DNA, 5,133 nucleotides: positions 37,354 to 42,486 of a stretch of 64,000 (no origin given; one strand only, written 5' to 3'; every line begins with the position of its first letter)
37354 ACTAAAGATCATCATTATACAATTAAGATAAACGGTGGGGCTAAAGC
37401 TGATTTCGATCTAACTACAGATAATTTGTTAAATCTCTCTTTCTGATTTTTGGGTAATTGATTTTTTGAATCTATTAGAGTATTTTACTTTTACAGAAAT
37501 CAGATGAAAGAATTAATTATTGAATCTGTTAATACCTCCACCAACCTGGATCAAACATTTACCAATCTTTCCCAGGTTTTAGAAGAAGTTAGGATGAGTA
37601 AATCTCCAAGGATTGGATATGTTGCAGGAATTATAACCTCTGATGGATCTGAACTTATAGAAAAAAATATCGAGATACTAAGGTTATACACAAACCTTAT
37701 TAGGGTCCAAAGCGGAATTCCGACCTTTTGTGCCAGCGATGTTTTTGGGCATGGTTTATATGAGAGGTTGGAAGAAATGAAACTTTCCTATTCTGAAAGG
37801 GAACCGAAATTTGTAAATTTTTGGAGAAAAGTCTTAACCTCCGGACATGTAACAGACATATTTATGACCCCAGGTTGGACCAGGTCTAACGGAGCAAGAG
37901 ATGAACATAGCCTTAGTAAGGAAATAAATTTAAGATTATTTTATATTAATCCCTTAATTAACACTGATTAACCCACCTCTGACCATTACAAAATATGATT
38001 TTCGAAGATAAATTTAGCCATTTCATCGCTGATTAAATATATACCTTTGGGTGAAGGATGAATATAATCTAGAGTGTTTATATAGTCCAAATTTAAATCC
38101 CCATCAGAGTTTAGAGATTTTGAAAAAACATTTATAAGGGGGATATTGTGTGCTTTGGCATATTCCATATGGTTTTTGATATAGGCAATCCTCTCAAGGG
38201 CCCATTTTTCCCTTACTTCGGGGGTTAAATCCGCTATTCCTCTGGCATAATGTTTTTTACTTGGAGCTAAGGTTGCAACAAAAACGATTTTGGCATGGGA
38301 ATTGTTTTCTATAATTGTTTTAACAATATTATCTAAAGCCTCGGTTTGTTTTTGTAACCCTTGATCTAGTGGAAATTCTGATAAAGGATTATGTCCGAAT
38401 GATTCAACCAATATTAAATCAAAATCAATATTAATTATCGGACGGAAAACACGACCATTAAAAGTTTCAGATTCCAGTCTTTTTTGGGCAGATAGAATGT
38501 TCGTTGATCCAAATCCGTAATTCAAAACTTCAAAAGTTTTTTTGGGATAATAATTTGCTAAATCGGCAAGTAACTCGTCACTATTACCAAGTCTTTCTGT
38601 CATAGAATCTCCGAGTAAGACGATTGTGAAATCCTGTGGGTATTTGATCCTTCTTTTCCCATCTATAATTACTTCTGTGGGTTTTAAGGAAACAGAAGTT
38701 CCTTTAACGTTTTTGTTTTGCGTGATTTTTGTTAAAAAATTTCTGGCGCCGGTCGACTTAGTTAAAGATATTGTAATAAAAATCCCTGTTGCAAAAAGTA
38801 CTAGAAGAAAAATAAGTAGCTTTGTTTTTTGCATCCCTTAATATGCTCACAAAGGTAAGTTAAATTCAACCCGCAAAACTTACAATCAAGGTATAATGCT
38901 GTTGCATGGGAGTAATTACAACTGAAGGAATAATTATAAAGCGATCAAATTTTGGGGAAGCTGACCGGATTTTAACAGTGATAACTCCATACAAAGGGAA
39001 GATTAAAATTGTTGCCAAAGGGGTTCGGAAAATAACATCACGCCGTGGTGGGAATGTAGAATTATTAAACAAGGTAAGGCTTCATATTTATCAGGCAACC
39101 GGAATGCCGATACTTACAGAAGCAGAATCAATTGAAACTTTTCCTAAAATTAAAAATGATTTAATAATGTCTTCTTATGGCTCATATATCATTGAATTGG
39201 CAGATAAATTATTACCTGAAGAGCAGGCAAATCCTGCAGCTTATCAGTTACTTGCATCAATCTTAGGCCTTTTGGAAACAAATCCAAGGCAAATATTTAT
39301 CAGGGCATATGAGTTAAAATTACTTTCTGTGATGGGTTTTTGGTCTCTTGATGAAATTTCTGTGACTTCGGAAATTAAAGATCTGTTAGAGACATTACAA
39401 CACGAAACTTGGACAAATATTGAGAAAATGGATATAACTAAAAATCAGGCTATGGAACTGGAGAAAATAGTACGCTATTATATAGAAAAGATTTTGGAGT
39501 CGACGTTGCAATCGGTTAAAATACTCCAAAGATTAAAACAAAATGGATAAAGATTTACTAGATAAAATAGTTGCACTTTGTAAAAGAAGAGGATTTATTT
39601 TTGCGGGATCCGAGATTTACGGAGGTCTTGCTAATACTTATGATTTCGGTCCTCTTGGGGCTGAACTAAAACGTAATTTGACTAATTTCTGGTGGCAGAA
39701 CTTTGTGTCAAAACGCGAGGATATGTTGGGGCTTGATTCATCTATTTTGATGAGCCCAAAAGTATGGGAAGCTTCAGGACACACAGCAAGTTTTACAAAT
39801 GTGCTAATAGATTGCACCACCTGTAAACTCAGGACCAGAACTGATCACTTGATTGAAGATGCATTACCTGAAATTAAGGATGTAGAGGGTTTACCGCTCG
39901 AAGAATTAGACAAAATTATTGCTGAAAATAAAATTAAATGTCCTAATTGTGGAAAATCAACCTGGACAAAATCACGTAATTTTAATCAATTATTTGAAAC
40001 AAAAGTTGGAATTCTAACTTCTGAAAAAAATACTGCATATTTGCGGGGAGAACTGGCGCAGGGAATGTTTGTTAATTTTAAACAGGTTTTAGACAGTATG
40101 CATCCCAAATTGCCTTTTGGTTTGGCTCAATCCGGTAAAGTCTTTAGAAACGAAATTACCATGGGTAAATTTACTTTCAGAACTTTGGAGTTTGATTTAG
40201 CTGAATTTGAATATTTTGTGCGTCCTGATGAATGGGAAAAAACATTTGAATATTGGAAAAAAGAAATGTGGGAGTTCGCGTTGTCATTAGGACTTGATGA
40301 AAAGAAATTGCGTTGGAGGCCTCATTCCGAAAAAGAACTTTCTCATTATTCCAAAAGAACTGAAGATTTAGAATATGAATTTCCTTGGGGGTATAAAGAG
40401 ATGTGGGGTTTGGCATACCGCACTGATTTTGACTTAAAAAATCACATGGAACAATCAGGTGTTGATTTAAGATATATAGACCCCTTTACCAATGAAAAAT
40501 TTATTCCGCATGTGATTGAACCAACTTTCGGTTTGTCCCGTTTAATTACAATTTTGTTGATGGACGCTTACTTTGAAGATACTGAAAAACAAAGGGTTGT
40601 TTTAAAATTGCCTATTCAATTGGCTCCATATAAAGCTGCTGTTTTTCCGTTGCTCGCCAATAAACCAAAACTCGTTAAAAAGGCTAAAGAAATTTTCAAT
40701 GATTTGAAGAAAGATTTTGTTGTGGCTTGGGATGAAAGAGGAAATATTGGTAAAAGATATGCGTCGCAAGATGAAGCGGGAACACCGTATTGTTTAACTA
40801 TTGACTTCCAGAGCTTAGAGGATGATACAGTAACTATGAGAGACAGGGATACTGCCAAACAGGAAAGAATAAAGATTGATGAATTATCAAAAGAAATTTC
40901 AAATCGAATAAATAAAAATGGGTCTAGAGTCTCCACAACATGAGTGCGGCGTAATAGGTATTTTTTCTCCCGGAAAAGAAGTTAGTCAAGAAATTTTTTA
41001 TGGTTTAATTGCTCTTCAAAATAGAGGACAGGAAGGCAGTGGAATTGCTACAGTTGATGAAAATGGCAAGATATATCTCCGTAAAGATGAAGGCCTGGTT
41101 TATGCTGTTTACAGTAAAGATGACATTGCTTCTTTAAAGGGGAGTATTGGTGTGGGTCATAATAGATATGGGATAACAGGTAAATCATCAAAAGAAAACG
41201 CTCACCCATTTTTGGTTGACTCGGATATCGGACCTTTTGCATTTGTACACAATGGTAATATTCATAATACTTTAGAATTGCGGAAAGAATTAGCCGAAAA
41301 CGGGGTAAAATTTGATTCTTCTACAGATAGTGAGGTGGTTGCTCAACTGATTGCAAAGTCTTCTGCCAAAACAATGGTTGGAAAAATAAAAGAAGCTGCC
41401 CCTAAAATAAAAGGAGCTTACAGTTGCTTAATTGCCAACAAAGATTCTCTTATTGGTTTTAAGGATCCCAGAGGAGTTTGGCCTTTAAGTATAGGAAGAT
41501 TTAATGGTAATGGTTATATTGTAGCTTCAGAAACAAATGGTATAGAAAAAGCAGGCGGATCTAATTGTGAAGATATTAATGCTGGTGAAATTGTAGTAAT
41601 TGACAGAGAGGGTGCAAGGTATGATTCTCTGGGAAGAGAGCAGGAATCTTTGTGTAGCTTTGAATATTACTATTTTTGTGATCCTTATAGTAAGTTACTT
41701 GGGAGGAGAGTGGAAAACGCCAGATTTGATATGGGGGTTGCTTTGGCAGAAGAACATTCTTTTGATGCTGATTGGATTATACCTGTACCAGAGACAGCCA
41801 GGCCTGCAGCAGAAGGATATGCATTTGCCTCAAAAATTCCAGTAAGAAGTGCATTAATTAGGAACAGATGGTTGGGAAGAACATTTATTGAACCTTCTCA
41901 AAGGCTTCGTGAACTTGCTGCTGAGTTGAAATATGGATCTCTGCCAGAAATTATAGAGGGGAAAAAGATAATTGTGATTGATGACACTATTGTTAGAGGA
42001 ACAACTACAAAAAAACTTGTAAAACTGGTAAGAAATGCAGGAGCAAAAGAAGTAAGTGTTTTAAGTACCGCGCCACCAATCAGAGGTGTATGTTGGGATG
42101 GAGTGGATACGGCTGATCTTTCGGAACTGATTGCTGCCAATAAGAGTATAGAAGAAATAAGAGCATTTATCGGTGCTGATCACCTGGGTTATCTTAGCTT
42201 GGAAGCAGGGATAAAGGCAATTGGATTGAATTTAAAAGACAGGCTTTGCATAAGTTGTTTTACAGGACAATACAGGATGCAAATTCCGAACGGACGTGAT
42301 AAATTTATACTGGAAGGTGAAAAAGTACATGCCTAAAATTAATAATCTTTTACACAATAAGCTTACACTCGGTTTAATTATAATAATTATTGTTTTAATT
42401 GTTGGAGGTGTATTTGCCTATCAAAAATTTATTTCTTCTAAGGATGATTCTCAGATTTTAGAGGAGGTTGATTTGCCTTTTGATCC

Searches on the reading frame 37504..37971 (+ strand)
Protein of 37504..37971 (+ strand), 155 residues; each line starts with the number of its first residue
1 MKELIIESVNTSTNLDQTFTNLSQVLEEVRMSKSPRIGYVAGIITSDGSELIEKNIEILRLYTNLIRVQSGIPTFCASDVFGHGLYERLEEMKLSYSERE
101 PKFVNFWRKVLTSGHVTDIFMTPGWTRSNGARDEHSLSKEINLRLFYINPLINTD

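Call 6: search_protein_families(library=pfam, proteins=[window:37504-37971:+], max_evalue=0.01)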
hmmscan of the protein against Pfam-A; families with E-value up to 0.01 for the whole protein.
window:37504-37971:+ (155 aa): 1 family
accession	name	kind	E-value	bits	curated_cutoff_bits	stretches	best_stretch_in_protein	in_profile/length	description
PF14359.12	DUF4406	-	0.0012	19.6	22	1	117-146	61-90/91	Domain of unknown function (DUF4406)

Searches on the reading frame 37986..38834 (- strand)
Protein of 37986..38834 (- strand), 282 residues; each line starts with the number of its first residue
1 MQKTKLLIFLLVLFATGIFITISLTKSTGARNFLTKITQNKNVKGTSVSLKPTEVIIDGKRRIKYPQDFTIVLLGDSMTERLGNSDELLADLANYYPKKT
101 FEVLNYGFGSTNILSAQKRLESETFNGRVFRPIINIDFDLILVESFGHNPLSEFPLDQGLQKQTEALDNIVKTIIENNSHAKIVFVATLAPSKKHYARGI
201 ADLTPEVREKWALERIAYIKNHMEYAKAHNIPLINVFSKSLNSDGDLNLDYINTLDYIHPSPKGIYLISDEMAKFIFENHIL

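Call 6: search_protein_families(library=pfam, proteins=[window:37986-38834:-], max_evalue=0.01)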
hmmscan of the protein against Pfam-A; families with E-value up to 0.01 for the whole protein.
window:37986-38834:- (282 aa): 2 families
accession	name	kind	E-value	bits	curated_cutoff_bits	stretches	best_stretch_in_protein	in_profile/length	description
PF13472.12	Lipase_GDSL_2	-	1.9e-10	42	32.9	1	73-264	1-175/178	GDSL-like Lipase/Acylhydrolase family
PF00657.28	Lipase_GDSL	-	0.00066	20.3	23.6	1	71-268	1-204/208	GDSL-like Lipase/Acylhydrolase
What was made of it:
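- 37986..38834 (-): Membrane-anchored or secreted SGNH/GDSL esterase. A variable accessory gene outside the stated coordinates. Lipase_GDSL_2, 42 bits (call 6).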

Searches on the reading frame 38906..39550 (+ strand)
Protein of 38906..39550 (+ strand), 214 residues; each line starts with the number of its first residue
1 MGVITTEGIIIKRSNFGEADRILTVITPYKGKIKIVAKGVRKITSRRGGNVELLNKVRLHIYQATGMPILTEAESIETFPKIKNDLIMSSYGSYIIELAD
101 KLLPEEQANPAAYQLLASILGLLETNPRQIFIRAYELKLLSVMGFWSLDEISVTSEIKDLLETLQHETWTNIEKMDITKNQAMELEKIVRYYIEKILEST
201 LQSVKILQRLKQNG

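Call 6: search_protein_families(library=pfam, proteins=[window:38906-39550:+], max_evalue=0.01)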
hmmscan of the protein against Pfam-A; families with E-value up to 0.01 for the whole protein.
window:38906-39550:+ (214 aa): 2 families
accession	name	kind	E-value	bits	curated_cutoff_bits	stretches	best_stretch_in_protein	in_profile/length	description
PF02565.21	RecO_C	-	3.3e-21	76.1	22.1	1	84-145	2-64/157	Recombination protein O C terminal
PF11967.14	RecO_N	-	2.3e-19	69.7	27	1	1-79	1-80/80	Recombination protein O N terminal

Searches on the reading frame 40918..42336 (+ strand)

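Call 6: search_protein_families(library=pfam, proteins=[window:40918-42336:+], max_evalue=0.01)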
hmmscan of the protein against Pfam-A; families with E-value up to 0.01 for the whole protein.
window:40918-42336:+ (472 aa): 4 families
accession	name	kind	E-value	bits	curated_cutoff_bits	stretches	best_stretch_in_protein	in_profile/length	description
PF13522.11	GATase_6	-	2.9e-18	66.6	27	1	74-205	9-130/130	Glutamine amidotransferase domain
PF13537.11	GATase_7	-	3.4e-18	66.3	25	1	83-209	3-121/123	Glutamine amidotransferase domain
PF00156.33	Pribosyltran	-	3.9e-06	26.7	26.3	1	333-380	79-119/158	Phosphoribosyl transferase domain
PF13230.11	GATase_4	-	0.0024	17.3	23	1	73-141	69-133/272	Glutamine amidotransferases class-II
